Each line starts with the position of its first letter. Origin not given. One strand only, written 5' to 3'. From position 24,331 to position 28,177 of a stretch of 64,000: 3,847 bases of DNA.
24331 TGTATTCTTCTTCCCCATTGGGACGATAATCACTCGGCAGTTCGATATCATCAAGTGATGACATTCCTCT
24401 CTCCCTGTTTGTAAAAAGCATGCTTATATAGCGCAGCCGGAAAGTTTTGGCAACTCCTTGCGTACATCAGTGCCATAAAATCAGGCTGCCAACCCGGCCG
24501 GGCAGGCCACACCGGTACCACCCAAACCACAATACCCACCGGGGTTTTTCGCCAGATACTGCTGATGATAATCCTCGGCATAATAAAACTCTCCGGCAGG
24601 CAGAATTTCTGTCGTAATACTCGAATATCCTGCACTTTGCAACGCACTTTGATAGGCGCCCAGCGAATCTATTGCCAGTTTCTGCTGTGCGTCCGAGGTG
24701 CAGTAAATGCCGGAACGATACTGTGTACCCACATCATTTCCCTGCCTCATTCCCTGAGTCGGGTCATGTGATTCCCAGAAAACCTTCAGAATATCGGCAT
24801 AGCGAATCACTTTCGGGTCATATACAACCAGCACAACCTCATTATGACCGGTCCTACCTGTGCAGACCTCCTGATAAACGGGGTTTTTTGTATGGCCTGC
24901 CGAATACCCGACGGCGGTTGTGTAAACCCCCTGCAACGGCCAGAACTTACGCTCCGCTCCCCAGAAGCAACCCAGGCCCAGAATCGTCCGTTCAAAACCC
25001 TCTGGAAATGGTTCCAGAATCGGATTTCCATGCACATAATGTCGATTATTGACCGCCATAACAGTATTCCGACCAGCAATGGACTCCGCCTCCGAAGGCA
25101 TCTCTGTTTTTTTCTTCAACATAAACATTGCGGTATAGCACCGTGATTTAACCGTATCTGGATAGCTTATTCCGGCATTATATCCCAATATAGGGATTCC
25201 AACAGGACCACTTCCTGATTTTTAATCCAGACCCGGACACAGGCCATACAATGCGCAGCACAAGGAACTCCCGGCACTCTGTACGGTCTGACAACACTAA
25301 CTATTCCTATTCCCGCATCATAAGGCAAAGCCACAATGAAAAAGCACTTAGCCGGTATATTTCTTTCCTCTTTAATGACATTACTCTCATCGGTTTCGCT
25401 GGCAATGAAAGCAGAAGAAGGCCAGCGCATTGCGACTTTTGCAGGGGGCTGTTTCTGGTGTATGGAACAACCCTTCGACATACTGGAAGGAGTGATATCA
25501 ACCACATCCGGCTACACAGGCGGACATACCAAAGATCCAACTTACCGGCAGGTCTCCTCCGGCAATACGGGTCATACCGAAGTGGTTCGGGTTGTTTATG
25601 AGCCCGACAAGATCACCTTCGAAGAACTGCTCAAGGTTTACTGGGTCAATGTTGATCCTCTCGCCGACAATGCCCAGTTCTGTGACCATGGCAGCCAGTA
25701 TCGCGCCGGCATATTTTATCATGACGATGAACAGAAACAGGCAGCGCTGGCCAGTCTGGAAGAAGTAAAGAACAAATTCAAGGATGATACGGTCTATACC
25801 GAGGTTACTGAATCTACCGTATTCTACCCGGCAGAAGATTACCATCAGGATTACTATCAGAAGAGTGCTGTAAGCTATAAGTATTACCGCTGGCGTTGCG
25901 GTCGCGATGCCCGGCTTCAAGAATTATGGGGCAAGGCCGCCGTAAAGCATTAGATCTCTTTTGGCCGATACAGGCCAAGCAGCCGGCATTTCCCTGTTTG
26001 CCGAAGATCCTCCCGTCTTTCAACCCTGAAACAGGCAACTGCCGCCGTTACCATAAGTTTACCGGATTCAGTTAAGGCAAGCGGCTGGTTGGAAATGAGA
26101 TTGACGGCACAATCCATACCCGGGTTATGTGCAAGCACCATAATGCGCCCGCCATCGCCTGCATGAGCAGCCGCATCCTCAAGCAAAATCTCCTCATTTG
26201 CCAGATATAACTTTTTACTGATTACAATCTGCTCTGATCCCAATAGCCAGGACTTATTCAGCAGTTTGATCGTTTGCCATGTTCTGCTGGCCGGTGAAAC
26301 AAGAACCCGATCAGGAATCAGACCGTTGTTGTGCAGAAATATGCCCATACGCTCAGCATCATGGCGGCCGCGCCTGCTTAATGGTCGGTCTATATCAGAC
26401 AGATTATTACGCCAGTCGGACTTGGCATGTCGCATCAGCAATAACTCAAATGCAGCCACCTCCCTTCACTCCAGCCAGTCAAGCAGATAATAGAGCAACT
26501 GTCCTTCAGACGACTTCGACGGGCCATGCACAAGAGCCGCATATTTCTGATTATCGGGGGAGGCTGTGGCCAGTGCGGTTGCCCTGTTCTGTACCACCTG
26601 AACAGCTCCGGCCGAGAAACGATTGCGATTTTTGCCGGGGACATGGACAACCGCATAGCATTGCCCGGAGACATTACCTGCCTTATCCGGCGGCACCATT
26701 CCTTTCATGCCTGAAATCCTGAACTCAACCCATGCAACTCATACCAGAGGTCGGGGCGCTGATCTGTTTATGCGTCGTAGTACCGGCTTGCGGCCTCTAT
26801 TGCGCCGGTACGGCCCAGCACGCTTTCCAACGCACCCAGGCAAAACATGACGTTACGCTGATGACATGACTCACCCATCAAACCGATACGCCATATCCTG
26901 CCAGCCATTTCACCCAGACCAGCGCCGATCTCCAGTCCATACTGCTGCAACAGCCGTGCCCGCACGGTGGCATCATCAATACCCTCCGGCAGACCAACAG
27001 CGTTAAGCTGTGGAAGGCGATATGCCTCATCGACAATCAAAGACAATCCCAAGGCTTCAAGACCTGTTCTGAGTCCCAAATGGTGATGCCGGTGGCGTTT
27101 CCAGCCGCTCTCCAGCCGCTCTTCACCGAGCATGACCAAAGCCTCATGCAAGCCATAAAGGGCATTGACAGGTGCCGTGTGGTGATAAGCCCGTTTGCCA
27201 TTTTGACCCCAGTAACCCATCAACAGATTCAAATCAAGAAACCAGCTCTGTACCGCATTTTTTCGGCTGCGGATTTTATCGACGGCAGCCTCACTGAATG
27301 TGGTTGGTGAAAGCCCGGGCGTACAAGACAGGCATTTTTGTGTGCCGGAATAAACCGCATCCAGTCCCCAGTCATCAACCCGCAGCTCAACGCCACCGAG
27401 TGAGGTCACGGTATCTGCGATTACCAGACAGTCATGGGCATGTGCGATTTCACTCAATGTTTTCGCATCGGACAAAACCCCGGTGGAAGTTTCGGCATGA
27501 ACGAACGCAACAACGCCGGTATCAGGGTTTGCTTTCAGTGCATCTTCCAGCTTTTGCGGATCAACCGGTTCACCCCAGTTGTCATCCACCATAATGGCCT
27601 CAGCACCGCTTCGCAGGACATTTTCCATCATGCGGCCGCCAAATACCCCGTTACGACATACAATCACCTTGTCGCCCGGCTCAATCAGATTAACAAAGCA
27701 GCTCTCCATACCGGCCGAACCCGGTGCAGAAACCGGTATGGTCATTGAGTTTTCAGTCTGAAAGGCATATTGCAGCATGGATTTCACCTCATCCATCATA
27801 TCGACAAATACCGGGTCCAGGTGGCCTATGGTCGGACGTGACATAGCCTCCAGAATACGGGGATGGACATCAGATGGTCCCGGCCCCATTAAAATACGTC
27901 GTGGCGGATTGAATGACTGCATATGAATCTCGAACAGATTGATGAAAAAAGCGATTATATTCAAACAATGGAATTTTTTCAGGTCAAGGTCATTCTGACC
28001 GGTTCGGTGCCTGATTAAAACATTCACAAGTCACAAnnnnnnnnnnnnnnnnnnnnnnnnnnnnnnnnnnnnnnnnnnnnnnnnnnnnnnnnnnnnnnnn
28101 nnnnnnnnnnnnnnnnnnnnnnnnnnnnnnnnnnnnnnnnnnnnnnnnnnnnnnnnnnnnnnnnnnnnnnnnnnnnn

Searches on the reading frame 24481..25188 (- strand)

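Call 67: search_protein_families(library=pfam, proteins=[window:24481-25188:-], max_evalue=0.00001)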
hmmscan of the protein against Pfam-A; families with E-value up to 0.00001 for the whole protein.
window:24481-25188:- (235 aa): 1 family
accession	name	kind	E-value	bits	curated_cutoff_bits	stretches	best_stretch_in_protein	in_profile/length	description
PF01625.27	PMSR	-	3.7e-61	206.3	23.7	1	68-220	2-152/153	Peptide methionine sulfoxide reductase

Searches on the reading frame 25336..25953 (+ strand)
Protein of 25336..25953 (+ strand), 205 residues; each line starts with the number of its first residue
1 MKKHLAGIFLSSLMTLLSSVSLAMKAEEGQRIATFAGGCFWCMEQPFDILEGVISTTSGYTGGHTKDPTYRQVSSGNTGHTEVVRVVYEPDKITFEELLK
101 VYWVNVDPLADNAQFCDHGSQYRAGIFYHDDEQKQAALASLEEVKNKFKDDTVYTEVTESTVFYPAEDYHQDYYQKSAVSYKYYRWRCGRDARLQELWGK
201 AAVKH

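Call 67: search_protein_families(library=pfam, proteins=[window:25336-25953:+], max_evalue=0.00001)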
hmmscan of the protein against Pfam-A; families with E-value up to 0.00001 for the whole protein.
window:25336-25953:+ (205 aa): 1 family
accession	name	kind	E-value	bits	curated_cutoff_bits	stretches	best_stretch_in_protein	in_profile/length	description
PF01625.27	PMSR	-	6.2e-60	202.3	23.7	1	33-182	2-152/153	Peptide methionine sulfoxide reductase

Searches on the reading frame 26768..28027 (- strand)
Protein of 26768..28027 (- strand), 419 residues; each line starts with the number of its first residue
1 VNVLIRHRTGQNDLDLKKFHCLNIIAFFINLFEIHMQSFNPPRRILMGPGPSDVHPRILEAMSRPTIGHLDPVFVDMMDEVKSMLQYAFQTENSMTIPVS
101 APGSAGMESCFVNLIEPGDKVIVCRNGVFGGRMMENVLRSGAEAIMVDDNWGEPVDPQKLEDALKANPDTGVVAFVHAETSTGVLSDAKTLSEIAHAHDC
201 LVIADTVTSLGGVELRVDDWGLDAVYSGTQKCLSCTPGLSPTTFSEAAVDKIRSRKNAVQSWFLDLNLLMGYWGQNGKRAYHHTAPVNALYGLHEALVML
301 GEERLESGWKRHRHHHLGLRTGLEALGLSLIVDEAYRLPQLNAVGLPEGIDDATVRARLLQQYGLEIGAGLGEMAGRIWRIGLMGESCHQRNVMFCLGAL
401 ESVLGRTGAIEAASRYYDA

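Call 67: search_protein_families(library=pfam, proteins=[window:26768-28027:-], max_evalue=0.00001)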
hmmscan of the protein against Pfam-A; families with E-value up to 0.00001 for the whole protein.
window:26768-28027:- (419 aa): 2 families
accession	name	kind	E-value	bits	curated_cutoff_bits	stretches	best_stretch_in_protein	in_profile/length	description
PF00266.25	Aminotran_5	-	6.5e-20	71.9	21.5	1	69-370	36-338/371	Aminotransferase class-V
PF01053.26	Cys_Met_Meta_PP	-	3.6e-06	26.2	27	1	99-231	72-198/381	Cys/Met metabolism PLP-dependent enzyme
